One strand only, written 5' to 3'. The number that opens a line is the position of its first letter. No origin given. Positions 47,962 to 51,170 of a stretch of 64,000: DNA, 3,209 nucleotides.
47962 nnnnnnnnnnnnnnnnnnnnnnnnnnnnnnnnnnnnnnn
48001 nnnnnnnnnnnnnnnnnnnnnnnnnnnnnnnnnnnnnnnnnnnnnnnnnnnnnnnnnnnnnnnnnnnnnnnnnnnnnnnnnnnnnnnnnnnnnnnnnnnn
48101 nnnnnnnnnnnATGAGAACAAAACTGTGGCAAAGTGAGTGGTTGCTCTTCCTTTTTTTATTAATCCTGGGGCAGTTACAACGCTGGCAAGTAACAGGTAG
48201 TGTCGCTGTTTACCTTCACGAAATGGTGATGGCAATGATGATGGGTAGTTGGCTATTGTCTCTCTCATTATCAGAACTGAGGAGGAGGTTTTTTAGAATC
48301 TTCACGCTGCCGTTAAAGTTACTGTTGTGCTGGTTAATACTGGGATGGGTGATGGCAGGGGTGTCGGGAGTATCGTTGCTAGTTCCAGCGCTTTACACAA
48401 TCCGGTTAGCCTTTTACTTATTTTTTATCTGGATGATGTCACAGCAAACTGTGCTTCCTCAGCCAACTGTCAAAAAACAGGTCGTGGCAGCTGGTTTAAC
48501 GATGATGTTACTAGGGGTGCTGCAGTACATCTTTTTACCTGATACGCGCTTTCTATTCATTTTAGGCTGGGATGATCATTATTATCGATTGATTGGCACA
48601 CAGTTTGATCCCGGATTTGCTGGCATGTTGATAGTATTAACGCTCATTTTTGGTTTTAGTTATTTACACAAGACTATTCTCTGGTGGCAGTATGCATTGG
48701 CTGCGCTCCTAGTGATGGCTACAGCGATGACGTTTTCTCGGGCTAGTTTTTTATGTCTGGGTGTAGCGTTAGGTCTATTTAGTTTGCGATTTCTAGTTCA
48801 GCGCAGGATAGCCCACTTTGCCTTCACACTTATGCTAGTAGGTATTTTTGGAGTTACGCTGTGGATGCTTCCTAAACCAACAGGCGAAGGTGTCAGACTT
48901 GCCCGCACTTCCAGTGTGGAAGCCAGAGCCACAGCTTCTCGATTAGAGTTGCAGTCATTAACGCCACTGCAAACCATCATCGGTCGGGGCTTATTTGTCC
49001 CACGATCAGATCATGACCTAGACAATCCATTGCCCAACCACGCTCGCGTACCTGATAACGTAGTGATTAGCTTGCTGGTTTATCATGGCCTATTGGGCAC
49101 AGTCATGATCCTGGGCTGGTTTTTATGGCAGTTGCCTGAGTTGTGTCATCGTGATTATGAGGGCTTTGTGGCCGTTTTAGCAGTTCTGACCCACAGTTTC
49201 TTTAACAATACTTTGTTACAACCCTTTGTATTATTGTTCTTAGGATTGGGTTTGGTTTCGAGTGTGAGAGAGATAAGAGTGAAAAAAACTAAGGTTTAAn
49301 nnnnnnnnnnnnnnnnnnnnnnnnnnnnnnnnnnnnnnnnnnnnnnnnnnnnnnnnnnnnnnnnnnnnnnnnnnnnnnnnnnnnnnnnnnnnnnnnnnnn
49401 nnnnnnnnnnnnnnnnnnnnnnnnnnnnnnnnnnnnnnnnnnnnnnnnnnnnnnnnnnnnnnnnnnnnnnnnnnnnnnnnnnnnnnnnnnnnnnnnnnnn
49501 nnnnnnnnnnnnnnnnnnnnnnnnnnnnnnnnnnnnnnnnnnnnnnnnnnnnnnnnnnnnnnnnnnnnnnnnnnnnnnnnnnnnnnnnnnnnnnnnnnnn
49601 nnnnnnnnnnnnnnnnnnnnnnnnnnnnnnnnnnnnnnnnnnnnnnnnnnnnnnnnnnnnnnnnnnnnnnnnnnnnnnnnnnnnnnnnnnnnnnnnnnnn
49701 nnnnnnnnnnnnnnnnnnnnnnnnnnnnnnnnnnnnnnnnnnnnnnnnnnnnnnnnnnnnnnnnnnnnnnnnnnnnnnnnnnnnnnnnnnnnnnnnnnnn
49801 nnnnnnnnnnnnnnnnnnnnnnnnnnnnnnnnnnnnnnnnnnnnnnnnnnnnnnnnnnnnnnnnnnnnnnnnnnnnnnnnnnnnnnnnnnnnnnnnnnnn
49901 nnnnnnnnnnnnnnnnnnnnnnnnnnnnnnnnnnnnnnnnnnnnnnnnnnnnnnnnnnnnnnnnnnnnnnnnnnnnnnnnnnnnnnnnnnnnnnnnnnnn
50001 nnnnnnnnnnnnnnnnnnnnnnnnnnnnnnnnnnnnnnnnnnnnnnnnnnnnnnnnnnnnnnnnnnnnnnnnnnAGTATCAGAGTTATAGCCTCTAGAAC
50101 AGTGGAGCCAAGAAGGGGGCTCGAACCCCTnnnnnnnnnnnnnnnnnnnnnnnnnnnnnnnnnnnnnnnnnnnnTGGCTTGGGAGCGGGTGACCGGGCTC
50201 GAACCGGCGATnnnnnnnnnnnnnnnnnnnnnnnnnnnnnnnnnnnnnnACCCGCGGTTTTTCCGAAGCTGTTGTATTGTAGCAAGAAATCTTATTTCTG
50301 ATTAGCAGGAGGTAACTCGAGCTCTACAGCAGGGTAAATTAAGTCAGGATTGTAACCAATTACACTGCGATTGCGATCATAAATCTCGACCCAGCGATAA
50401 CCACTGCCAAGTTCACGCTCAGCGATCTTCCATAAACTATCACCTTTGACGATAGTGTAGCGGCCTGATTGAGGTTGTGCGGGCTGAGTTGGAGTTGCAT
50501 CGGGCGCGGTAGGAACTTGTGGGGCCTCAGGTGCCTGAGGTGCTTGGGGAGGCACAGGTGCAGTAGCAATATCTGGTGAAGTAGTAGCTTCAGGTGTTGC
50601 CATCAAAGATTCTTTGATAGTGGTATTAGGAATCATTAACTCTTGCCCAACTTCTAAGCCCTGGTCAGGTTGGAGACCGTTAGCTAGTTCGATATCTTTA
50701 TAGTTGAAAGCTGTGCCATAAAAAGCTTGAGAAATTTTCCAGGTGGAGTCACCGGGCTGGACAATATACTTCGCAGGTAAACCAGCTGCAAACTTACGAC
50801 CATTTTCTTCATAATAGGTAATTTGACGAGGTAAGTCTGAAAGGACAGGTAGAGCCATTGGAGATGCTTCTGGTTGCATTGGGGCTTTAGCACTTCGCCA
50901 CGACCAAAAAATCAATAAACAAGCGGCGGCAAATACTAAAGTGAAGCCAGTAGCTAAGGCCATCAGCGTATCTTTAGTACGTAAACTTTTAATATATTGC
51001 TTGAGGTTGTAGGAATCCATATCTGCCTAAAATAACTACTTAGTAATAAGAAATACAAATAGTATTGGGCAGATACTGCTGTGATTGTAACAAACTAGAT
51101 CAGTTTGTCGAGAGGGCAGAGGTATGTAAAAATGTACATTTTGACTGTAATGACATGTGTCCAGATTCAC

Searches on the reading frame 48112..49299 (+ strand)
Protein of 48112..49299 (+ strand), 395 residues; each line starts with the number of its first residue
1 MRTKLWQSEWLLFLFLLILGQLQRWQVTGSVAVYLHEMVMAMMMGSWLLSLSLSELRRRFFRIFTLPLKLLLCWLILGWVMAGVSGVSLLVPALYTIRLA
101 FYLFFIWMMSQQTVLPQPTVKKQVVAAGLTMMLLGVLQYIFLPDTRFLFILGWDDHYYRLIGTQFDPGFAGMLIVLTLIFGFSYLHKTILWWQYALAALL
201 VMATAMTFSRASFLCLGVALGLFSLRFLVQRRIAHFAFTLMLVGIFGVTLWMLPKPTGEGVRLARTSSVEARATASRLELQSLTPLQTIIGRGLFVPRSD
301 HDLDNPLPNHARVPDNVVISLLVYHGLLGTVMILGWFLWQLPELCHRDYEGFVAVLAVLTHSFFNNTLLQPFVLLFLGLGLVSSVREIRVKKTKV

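Call 41: search_protein_families(library=pfam, proteins=[window:48112-49299:+], max_evalue=0.001)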
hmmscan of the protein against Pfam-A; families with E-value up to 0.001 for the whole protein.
window:48112-49299:+ (395 aa): 1 family
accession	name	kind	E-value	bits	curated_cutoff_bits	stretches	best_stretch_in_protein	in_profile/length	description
PF04932.20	Wzy_C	-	3.8e-05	23.9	31.7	1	196-334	2-149/149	O-Antigen ligase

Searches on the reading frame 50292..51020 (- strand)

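Call 86: search_protein_families(library=pfam, proteins=[window:50292-51020:-], max_evalue=0.001)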
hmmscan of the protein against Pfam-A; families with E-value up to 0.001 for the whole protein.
window:50292-51020:- (242 aa): 2 families
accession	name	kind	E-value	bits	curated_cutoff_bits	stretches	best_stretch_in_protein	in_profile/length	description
PF01476.26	LysM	-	4.4e-16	59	20.9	1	85-131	1-43/43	LysM domain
PF23457.1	LysM2_NFP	-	0.00072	20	36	0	84-131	7-54/56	NFP LysM2 domain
